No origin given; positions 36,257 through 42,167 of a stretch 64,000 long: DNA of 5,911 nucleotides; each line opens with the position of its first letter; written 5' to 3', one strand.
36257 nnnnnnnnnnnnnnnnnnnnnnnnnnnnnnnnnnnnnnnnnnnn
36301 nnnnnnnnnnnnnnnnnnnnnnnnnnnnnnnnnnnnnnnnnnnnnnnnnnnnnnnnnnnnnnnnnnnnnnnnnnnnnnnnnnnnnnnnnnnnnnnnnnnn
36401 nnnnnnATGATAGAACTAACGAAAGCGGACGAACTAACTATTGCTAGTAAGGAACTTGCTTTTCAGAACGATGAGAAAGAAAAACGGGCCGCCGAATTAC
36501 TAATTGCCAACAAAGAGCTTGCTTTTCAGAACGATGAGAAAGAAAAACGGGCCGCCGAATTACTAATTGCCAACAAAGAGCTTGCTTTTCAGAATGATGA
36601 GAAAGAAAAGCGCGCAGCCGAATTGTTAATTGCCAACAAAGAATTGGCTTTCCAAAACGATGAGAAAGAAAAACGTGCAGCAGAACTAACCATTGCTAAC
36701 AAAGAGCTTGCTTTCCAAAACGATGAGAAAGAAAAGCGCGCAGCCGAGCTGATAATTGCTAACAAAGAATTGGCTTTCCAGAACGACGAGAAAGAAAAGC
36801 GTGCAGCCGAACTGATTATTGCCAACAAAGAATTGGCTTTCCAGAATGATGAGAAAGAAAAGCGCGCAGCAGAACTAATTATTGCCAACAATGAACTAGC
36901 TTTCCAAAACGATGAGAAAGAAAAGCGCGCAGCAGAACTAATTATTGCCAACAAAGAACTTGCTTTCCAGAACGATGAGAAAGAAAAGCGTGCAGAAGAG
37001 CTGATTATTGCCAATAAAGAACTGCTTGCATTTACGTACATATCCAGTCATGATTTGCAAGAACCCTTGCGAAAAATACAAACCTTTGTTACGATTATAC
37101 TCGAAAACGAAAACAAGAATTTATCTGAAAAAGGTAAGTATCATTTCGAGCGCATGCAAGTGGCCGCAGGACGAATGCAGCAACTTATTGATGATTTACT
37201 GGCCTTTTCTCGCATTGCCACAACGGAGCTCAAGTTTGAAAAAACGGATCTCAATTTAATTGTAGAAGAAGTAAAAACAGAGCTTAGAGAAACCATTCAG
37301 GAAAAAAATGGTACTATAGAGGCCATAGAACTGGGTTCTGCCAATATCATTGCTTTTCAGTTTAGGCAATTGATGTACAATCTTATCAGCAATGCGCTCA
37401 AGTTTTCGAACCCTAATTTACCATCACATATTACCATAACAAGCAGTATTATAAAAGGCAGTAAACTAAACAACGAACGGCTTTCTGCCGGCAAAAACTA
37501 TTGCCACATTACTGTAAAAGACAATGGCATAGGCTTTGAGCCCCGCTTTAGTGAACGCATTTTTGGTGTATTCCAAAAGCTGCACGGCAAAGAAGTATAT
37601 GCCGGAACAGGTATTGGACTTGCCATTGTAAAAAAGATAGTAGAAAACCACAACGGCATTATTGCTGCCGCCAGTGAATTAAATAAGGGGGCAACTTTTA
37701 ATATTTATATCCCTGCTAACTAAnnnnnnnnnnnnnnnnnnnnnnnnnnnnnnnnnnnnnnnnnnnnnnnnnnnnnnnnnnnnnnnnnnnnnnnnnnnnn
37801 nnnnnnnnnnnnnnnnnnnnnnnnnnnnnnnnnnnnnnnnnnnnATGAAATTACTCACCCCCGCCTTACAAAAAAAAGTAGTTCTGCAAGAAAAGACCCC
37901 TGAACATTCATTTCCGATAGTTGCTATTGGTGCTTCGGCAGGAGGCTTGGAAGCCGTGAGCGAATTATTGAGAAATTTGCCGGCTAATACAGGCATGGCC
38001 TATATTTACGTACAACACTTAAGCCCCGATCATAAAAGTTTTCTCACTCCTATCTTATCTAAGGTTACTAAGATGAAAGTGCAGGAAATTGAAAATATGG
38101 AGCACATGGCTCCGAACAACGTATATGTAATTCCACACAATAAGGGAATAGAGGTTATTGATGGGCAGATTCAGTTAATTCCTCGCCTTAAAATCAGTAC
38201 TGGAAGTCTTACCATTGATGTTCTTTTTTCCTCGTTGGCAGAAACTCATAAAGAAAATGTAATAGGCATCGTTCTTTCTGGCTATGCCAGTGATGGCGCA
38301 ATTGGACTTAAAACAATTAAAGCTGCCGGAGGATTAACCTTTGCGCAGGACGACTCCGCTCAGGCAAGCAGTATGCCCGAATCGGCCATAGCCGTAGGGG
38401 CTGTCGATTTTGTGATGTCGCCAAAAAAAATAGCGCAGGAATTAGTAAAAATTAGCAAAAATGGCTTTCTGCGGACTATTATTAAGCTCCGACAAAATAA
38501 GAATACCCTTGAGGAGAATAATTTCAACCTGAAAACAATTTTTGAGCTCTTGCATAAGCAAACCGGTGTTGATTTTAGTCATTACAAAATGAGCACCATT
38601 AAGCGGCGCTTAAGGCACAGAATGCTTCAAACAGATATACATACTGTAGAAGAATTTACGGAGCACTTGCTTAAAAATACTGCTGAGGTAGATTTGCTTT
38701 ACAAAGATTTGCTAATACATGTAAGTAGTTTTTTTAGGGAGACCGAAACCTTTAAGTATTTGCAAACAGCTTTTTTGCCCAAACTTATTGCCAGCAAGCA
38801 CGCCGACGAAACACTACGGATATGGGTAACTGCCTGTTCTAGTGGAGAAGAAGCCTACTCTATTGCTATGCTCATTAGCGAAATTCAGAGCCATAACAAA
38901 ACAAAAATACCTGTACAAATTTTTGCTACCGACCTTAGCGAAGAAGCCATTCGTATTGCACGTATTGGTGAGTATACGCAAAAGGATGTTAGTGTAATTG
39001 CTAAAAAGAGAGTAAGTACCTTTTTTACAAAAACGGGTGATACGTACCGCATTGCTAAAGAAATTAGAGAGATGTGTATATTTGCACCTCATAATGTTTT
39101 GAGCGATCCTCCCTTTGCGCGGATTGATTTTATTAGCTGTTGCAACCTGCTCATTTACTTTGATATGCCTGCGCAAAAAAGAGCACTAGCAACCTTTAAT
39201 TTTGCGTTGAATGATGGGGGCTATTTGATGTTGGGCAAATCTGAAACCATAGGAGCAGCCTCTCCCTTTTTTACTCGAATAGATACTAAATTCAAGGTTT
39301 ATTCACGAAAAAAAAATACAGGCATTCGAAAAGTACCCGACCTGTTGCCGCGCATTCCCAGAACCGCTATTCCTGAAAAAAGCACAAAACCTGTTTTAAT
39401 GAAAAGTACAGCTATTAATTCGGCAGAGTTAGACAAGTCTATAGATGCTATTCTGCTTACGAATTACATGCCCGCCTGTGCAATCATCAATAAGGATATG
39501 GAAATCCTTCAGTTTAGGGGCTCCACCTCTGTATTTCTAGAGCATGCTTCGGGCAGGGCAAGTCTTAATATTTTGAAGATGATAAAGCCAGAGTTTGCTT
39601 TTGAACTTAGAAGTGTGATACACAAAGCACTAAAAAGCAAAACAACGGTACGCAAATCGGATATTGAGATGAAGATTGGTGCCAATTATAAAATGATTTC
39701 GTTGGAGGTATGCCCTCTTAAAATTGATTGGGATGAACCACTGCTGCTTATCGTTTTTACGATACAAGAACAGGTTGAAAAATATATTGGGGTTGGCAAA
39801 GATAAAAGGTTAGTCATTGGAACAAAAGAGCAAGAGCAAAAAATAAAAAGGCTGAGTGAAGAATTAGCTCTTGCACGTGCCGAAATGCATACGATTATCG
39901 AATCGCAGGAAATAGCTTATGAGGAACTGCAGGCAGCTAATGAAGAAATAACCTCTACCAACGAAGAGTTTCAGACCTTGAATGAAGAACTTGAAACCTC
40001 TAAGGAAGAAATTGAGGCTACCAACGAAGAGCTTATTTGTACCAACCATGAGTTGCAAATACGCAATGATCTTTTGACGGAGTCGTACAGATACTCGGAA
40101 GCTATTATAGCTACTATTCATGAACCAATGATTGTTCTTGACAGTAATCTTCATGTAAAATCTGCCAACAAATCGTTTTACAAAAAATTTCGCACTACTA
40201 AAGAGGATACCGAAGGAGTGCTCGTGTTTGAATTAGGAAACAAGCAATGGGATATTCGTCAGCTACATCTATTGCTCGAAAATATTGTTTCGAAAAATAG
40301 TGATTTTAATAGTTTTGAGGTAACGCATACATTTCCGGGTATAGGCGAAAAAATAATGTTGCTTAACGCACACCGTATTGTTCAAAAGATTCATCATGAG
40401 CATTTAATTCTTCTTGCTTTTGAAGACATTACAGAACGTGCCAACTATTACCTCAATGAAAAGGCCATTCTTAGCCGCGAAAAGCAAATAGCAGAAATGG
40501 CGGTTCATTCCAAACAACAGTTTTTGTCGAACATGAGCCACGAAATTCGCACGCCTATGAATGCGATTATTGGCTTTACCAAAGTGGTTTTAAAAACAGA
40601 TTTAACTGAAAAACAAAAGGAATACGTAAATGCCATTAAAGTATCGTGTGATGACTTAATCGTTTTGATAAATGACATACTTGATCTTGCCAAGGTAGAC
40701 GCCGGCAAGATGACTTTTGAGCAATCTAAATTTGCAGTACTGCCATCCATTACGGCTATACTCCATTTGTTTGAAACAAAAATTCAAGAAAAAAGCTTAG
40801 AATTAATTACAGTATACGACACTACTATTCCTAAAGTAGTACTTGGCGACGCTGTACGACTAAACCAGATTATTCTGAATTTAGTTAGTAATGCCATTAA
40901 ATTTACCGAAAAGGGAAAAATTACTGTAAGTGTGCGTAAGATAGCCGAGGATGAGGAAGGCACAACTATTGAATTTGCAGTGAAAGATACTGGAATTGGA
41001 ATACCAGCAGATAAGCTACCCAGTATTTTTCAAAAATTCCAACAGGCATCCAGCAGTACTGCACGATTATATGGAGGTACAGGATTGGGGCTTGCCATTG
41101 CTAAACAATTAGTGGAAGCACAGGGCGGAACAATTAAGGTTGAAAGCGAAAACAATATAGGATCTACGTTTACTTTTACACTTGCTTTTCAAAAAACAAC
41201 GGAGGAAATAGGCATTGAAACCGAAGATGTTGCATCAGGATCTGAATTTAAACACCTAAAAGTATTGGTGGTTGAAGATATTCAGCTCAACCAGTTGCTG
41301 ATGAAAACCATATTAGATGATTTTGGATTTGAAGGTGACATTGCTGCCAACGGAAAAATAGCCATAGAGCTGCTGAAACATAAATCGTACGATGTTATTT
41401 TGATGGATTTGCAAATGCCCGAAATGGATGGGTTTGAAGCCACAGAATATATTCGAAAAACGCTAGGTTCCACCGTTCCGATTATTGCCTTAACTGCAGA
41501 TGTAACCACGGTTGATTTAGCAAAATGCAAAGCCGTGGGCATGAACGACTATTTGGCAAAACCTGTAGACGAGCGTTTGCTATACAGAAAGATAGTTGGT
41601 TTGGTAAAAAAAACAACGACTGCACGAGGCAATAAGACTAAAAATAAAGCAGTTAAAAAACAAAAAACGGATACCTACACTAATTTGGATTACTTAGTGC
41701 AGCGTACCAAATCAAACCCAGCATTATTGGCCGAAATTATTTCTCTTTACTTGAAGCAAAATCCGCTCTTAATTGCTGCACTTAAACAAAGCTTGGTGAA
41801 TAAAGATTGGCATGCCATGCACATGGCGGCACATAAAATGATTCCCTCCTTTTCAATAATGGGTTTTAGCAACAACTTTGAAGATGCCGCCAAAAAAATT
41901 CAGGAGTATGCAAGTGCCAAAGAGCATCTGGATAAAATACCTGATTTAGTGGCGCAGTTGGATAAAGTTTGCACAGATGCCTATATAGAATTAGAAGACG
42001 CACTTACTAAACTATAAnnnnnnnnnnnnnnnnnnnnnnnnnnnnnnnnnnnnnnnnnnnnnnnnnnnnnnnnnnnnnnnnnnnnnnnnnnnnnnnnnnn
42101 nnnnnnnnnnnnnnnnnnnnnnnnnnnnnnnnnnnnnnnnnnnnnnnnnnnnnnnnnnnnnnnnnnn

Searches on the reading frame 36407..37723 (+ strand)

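Call 7: search_protein_families(library=pfam, proteins=[window:36407-37723:+], max_evalue=0.01)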
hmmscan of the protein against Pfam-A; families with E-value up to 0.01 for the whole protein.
window:36407-37723:+ (438 aa): 3 families
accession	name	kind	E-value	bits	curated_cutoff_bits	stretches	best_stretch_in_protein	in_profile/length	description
PF02518.31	HATPase_c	-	3.9e-20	72.8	26.4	1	318-437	5-109/111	Histidine kinase-, DNA gyrase B-, and HSP90-like ATPase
PF00512.31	HisKA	-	1.5e-10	41.4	26.9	1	209-271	5-64/66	His Kinase A (phospho-acceptor) domain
PF24081.1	PH_SLA1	-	2.8e-06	28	27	0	151-178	16-43/91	SLA1-like, PH domain-like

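Call 42: search_protein_families(library=ncbifam, proteins=[window:36407-37723:+], max_evalue=0.001)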
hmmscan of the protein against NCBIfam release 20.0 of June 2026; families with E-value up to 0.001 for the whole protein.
window:36407-37723:+ (438 aa): 67 families (the best 25 are shown)
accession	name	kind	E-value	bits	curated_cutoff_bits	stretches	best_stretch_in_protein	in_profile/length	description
NF047465.1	hybrid_HK_LvrA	exception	1.2e-45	155.8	1200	1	193-436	587-817/819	hybrid histidine kinase/response regulator LvrA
NF046044.1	PnpS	equivalog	6e-32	111.1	400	1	213-436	177-390/390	two-component system histidine kinase PnpS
TIGR02966.1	phoR_proteo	equivalog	1.9e-28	99.5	334.2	1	213-434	121-332/333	phosphate regulon sensor histidine kinase PhoR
NF008468.0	PRK11360.1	equivalog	1.6e-24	86.2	646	1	214-437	404-608/616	two-component system sensor histidine kinase AtoS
NF041735.1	hist_kin_RppB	equivalog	1.4e-23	83.4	400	1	208-436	218-438/438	two-component system sensor histidine kinase RppB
NF033092.0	HK_WalK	equivalog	1.5e-23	83.2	725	1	212-436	378-593/594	cell wall metabolism sensor histidine kinase WalK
NF045911.1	TCSHisKinNblS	equivalog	2.4e-23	82.4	1000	1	212-433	394-616/621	two-component system sensor histidine kinase NblS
TIGR02956.1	TMAO_torS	equivalog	2.6e-23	82.1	676.5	1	122-436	379-681/967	TMAO reductase system sensor histidine kinase/response regulator TorS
NF010411.0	PRK13837.1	equivalog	2.6e-23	82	647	1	245-437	487-675/828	two-component system VirA-like sensor kinase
NF041880.1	EPS_EpsF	equivalog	4.1e-23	81.6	900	1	189-436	257-492/492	response regulator EpsF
NF006800.0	PRK09303.1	equivalog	5.6e-23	81.5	342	1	164-436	113-376/383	histidine kinase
NF008302.0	PRK11091.1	equivalog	2.2e-21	75.8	838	1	191-437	268-505/779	aerobic respiration two-component sensor histidine kinase ArcB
NF045595.1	HK_scytonemin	equivalog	4e-21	75.1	865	1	208-437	417-635/637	scytonemin biosynthesis sensor histidine kinase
NF041947.1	LuxQ_Vibrio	equivalog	7.7e-20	70.4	1200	1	188-437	457-696/843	quorum-sensing autoinducer 2 sensor kinase/phosphatase LuxQ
NF007004.0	PRK09467.1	equivalog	3.4e-19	69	415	1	214-437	240-436/440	two-component system sensor histidine kinase EnvZ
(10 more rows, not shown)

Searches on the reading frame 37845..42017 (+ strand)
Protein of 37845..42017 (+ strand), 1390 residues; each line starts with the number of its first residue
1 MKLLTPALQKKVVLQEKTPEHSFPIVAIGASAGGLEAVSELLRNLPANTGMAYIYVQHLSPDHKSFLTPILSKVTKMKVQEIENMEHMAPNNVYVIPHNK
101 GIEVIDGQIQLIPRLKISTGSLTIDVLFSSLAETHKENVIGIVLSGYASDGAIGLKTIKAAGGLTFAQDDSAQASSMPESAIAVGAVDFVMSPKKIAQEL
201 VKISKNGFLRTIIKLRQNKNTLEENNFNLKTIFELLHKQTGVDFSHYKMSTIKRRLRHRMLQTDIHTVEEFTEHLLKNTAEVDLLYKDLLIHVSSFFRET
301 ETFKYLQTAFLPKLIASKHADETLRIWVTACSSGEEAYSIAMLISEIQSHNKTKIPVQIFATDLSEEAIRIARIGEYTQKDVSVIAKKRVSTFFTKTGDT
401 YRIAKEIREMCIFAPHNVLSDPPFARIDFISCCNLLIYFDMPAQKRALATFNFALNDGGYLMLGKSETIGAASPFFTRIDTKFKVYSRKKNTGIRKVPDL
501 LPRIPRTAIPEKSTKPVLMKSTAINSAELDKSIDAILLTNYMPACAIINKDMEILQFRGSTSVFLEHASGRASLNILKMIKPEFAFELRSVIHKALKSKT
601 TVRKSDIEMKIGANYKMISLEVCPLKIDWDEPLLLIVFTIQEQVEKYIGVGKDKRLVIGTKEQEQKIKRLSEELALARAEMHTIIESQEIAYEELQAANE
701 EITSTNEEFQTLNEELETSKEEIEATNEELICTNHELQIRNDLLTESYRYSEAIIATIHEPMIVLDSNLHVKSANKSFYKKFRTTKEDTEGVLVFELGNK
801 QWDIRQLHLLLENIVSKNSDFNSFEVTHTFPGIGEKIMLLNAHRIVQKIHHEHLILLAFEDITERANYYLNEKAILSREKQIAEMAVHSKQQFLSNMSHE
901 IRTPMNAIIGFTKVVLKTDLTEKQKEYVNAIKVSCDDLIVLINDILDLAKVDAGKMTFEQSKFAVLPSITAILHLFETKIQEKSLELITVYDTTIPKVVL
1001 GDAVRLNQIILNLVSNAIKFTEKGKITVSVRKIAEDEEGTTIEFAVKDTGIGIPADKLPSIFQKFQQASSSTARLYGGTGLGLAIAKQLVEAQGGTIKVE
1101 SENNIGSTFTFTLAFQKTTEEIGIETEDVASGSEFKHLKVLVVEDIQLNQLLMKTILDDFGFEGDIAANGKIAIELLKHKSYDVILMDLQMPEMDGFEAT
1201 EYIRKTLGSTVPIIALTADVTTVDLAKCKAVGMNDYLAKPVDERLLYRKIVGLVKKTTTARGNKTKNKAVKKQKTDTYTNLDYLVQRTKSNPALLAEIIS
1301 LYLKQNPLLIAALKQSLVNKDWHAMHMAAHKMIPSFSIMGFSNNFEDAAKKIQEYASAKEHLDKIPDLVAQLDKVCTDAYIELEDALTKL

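Call 7: search_protein_families(library=pfam, proteins=[window:37845-42017:+], max_evalue=0.01)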
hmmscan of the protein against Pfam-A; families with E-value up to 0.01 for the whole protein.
window:37845-42017:+ (1390 aa): 10 families
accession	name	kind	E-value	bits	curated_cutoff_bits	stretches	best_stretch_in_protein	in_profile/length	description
PF01339.22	CheB_methylest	-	1.2e-51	175.3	24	1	26-200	1-174/174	CheB methylesterase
PF01739.24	CheR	-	1.4e-49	168.6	27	1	293-479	2-189/195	CheR methyltransferase, SAM binding domain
PF02518.31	HATPase_c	-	4.2e-31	108.1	26.4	1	1001-1115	1-109/111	Histidine kinase-, DNA gyrase B-, and HSP90-like ATPase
PF00072.30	Response_reg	-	8.2e-27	94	30.2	1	1140-1249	1-109/111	Response regulator receiver domain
PF00512.31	HisKA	-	7.3e-21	74.4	26.9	1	889-954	1-66/66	His Kinase A (phospho-acceptor) domain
PF03705.20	CheR_N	-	1.5e-13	50.7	27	1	229-278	3-52/53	CheR methyltransferase, all-alpha domain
PF13589.12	HATPase_c_3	-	6.8e-05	23.3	25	1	1006-1130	3-122/137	Histidine kinase-, DNA gyrase B-, and HSP90-like ATPase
PF08448.16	PAS_4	-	0.0006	20.5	23.1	1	760-866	6-109/110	PAS fold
PF13649.12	Methyltransf_25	-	0.001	20.1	27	0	423-459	59-97/97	Methyltransferase domain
PF13426.13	PAS_9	-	0.0024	18.6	27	0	761-864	3-103/103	PAS domain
